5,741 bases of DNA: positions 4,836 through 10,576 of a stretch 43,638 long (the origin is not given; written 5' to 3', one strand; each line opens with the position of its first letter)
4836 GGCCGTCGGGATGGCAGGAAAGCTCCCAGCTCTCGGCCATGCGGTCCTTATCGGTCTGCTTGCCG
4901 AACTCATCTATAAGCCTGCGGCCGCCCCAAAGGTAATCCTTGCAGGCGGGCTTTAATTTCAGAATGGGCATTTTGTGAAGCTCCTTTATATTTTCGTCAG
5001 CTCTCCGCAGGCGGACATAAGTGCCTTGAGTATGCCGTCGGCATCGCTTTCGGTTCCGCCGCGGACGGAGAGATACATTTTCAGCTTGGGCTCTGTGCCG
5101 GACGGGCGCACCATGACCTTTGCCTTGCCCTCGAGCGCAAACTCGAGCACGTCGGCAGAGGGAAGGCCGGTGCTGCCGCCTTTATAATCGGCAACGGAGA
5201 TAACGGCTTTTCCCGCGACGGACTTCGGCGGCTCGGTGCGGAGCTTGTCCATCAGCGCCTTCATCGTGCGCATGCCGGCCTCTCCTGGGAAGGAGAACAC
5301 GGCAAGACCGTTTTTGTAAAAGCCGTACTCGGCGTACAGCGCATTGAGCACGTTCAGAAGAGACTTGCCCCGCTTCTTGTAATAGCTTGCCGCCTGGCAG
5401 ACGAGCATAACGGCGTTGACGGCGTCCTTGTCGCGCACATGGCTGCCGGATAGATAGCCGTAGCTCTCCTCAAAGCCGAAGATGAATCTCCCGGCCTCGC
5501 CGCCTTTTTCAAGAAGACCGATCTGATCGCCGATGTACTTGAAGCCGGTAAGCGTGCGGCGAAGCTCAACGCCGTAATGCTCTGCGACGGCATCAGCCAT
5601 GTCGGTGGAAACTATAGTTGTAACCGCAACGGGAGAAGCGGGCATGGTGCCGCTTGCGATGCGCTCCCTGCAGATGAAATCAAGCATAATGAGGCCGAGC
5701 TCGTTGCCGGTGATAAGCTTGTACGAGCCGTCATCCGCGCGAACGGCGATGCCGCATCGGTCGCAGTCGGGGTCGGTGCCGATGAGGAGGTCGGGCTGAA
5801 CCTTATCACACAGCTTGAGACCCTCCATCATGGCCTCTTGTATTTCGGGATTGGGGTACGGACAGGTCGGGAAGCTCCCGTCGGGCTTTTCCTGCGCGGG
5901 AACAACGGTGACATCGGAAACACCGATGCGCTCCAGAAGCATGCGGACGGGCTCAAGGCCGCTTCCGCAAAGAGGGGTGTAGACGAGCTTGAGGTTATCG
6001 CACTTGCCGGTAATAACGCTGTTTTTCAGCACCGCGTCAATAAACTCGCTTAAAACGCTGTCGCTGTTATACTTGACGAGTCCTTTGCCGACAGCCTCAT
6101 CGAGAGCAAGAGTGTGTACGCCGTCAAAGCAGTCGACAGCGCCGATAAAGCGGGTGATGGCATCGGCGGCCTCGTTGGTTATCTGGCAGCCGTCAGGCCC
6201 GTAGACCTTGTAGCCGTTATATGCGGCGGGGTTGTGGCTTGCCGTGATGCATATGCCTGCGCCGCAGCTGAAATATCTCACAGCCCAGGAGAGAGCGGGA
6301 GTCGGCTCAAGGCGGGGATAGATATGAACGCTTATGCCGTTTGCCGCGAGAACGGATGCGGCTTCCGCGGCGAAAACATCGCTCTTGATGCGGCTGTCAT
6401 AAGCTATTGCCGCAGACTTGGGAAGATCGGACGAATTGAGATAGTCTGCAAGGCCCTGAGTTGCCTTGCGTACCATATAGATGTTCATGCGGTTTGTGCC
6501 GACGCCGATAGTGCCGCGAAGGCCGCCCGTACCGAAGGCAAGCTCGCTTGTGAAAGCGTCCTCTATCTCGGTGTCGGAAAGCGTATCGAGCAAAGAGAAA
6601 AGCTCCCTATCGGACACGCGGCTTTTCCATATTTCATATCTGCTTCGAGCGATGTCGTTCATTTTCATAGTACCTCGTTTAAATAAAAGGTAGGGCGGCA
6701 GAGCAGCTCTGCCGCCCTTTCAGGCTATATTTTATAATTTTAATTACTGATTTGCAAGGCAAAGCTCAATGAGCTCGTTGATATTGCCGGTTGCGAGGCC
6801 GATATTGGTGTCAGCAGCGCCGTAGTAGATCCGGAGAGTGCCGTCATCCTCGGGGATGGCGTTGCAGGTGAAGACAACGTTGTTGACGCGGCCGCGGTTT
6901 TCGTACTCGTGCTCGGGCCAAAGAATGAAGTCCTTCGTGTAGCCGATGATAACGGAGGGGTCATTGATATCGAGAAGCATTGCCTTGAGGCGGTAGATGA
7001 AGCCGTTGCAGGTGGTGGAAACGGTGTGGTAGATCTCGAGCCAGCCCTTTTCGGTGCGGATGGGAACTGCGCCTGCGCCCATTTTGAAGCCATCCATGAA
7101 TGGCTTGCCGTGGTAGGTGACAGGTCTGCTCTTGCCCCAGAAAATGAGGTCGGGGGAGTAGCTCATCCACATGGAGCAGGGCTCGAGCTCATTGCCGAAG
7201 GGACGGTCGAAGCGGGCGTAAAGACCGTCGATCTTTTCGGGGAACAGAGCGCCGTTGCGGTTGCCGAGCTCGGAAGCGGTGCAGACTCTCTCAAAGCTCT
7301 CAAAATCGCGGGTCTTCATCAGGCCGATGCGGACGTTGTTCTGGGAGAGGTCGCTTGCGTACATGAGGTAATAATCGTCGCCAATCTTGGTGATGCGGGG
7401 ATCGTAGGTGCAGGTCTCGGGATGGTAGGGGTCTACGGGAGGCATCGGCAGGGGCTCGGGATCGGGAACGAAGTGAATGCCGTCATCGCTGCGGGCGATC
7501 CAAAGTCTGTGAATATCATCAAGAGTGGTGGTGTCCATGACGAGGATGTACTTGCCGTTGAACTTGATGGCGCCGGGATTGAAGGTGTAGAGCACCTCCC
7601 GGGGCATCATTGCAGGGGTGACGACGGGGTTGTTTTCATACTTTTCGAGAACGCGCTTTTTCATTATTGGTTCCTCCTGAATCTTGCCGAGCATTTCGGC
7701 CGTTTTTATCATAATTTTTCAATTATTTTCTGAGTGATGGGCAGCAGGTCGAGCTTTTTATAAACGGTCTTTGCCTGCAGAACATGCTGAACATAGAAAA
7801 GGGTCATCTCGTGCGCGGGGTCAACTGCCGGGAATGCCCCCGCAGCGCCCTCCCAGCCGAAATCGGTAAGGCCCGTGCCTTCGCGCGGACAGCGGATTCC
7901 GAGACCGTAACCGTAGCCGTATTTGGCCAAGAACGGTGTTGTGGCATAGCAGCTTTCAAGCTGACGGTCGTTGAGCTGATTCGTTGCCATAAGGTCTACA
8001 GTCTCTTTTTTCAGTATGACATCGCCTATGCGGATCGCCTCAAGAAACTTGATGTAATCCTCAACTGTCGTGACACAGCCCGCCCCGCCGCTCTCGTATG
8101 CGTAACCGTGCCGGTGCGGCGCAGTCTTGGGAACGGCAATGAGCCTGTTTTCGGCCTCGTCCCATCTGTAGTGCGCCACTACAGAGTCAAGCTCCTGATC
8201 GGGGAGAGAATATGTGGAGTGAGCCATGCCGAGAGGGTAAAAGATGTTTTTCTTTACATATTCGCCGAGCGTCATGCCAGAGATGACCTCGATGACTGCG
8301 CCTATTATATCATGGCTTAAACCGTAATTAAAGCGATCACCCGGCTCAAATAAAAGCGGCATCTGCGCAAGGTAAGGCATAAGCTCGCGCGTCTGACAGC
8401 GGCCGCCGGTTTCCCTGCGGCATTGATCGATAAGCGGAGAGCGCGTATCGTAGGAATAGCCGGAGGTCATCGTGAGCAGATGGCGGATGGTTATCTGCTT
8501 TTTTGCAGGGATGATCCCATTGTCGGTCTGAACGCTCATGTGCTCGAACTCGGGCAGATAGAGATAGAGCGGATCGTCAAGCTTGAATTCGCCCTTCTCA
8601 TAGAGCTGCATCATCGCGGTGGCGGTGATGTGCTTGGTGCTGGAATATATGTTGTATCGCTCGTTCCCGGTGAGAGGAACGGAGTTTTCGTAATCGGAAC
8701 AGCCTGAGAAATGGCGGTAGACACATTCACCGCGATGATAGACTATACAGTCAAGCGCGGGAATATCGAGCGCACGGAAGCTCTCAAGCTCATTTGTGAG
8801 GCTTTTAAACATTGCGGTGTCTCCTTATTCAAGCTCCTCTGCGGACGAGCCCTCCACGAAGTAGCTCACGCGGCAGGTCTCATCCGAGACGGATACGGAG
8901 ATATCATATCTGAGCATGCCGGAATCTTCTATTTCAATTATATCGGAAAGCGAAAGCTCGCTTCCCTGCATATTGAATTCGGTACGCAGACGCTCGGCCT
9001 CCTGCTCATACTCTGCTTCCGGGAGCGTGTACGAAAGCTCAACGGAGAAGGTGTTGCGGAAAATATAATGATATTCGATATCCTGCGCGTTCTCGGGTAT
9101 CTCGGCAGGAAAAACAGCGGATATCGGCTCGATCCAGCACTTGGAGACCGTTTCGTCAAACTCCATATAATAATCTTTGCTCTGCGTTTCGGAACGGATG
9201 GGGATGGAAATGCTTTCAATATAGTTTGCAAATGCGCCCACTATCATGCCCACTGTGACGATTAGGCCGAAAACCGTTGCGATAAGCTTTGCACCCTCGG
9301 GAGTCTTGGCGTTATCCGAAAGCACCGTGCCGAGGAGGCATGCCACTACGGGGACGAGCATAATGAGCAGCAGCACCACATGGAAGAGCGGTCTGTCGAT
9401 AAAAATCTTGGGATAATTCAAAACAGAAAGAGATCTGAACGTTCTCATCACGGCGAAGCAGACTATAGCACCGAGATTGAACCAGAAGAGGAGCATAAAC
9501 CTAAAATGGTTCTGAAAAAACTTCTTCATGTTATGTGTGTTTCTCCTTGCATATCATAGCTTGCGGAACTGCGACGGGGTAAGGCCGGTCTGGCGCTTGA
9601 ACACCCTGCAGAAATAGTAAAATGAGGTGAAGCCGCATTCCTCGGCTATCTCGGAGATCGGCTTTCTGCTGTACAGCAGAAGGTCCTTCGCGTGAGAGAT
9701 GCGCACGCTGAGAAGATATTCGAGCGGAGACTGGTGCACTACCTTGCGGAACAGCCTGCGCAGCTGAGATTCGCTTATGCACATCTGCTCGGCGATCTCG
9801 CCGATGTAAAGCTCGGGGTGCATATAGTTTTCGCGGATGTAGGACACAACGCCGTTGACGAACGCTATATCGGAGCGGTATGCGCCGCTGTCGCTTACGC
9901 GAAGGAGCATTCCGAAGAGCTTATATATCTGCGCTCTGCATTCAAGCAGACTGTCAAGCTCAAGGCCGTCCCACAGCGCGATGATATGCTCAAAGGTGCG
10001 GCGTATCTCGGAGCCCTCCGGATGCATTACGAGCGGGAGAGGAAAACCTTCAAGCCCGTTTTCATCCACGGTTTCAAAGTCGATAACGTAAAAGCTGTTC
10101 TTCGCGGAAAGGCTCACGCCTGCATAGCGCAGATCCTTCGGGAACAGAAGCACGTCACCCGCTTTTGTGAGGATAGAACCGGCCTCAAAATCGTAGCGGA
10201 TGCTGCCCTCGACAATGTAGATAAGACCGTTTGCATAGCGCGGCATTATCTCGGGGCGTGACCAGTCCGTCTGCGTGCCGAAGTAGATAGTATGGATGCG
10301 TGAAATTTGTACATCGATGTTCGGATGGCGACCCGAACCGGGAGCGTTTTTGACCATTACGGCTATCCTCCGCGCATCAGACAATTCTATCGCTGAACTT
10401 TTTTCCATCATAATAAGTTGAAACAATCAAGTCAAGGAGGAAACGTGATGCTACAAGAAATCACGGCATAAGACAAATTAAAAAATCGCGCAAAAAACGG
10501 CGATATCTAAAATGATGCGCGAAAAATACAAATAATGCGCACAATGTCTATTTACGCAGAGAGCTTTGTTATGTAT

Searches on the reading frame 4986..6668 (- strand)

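Call 6: search_protein_families(library=pfam, proteins=[window:4986-6668:-], max_evalue=0.00001)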
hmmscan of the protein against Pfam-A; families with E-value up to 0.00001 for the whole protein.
window:4986-6668:- (560 aa): 3 families
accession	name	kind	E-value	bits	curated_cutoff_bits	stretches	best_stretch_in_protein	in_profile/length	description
PF02878.22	PGM_PMM_I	-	4e-39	133.9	22.5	1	44-175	3-131/138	Phosphoglucomutase/phosphomannomutase, alpha/beta/alpha domain I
PF02879.22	PGM_PMM_II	-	2.7e-19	70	29.3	1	208-308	2-99/103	Phosphoglucomutase/phosphomannomutase, alpha/beta/alpha domain II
PF02880.22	PGM_PMM_III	-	1.6e-18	67.4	20.7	1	321-448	2-115/115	Phosphoglucomutase/phosphomannomutase, alpha/beta/alpha domain III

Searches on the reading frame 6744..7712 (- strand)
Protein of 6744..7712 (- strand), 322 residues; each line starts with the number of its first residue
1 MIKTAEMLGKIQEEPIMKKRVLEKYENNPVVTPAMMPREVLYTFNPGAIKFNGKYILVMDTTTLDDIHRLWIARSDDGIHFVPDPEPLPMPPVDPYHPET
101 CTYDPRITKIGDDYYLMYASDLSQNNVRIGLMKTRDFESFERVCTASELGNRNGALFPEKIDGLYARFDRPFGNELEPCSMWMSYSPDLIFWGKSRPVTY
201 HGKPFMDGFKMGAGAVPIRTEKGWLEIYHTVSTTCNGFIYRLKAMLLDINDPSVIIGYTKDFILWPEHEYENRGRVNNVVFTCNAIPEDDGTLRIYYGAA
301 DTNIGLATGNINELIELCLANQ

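Call 6: search_protein_families(library=pfam, proteins=[window:6744-7712:-], max_evalue=0.00001)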
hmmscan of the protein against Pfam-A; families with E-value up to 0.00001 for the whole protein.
window:6744-7712:- (322 aa): 1 family
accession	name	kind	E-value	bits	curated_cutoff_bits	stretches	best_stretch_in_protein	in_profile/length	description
PF04041.19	Glyco_hydro_130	-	2.4e-50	171.7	26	1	12-318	6-318/320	beta-1,4-mannooligosaccharide phosphorylase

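Call 60: search_protein_families(library=ncbifam, proteins=[window:6744-7712:-], max_evalue=1e-10)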
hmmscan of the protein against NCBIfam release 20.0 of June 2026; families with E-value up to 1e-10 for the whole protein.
window:6744-7712:- (322 aa): 2 families
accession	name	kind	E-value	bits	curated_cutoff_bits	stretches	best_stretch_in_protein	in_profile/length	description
NF050092.1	BtaManbiosPhlase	equivalog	5.4e-60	203.1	550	1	63-316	102-348/351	BtaManbiosPhlase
NF052550.1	BManbPhaseBMBP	equivalog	2.1e-49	168.5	450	1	22-313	4-293/296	beta-1,2-mannobiose phosphorylase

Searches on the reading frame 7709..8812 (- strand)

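Call 6: search_protein_families(library=pfam, proteins=[window:7709-8812:-], max_evalue=0.00001)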
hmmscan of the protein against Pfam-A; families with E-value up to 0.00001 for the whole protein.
window:7709-8812:- (367 aa): 1 family
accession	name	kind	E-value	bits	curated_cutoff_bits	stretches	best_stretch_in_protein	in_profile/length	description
PF00144.29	Beta-lactamase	-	1.1e-52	179.7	27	1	16-342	13-308/329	Beta-lactamase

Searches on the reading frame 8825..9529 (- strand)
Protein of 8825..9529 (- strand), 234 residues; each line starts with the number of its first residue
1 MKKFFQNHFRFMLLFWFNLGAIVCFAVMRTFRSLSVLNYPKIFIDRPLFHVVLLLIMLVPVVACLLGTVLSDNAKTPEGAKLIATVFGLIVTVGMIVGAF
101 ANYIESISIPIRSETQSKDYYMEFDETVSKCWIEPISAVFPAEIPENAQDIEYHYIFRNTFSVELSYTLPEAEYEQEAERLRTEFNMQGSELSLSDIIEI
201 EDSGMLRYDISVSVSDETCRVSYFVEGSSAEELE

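Call 6: search_protein_families(library=pfam, proteins=[window:8825-9529:-], max_evalue=0.00001)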
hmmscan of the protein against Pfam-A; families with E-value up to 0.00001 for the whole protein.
window:8825-9529:- (234 aa): 0 families

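Call 63: search_protein_families(library=pfam, proteins=[window:8825-9529:-], max_evalue=0.01)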
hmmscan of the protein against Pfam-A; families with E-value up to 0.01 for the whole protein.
window:8825-9529:- (234 aa): 1 family
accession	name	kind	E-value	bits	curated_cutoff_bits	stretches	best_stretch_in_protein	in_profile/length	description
PF02665.19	Nitrate_red_gam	-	0.0066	16.5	22.9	1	32-122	34-126/217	Nitrate reductase gamma subunit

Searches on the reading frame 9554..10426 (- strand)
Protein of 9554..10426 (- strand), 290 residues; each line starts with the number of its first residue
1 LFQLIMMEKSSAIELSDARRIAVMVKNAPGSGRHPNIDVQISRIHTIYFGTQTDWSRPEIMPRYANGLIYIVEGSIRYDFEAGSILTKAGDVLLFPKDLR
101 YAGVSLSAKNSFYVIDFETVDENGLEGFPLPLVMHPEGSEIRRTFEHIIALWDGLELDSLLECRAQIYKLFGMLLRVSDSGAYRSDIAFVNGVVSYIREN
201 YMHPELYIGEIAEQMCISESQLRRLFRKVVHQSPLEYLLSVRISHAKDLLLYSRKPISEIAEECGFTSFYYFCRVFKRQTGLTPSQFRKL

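Call 3: search_protein_families(library=pfam, proteins=[window:9554-10426:-])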
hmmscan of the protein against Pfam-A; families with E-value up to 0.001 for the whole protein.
window:9554-10426:- (290 aa): 2 families
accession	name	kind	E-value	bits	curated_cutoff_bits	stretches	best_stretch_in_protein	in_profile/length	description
PF12833.13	HTH_18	-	3.2e-25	88.7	33.6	1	211-289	1-79/80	Helix-turn-helix domain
PF00165.29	HTH_AraC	-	8.6e-21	74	26.6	2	254-289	8-42/42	Bacterial regulatory helix-turn-helix proteins, AraC family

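Call 4: search_protein_families(library=ncbifam, proteins=[window:9554-10426:-])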
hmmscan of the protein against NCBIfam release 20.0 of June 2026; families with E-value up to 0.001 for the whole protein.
window:9554-10426:- (290 aa): 32 families (the best 25 are shown)
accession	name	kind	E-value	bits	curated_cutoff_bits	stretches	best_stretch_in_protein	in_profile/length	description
NF007860.0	PRK10572.1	equivalog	1.5e-21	76.5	208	1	190-289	185-283/292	arabinose operon transcriptional regulator AraC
TIGR04094.1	adjacent_YSIRK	equivalog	3.6e-20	72.3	200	1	189-288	286-383/383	YSIRK-targeted surface antigen transcriptional regulator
TIGR02297.1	HpaA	equivalog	2.7e-18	66.2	274.65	1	184-289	182-286/287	4-hydroxyphenylacetate catabolism regulatory protein HpaA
NF047455.1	TF_Staph_AryK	equivalog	2.8e-17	62.3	850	1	188-289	157-257/759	transcriptional regulator AryK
NF010025.2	PRK13500.1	equivalog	5.4e-16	59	525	1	207-289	194-276/282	HTH-type transcriptional activator RhaR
NF010026.0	PRK13501.1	equivalog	2.1e-15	56.7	363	1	206-289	193-276/290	HTH-type transcriptional activator RhaR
NF010027.0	PRK13502.1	equivalog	2.2e-15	56.9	384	1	210-290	197-277/282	HTH-type transcriptional activator RhaR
NF006902.0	PRK09393.1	equivalog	1.2e-14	54.2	425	1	193-289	225-320/327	transcriptional regulator FtrA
NF007584.0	PRK10219.1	equivalog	2.5e-14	53.6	174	1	190-289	7-105/107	superoxide response transcriptional regulator SoxS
NF047788.1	TransRegPocR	equivalog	1.3e-13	50.9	500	1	193-289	194-289/296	transcriptional regulator PocR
NF052371.1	TransRegGbdRPseu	equivalog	2.6e-13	49.7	480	1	198-289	234-325/365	choline metabolism transcriptional regulator GbdR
NF007693.0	PRK10371.1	equivalog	2.8e-13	49.8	253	1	182-290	192-299/309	transcriptional regulator MelR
NF033869.1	viru_reg_Rsp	equivalog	5.5e-13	48.3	400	1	192-289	151-247/701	AraC family transcriptional regulator Rsp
NF049968.1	QhpR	equivalog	5.8e-12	45.4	250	1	188-288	185-284/284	AraC-like transcriptional regulator QhpR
NF041686.2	ant_diox_reg_AndR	equivalog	7.2e-12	45.5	350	1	188-286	217-316/321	anthranilate 1,2-dioxygenase regulatory protein AndR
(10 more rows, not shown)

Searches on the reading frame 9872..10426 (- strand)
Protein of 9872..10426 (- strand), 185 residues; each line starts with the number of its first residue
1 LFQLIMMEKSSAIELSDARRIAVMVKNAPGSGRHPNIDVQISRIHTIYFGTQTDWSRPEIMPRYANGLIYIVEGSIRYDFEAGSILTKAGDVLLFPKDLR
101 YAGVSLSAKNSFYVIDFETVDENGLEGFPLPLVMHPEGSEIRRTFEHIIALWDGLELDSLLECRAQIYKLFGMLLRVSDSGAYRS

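Call 63: search_protein_families(library=pfam, proteins=[window:9872-10426:-], max_evalue=0.01)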
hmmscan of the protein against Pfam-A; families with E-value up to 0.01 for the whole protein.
window:9872-10426:- (185 aa): 1 family
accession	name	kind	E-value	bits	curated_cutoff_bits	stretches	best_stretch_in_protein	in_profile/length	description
PF02311.25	AraC_binding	-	0.0012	19.1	21.1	1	68-152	26-116/135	AraC-like ligand binding domain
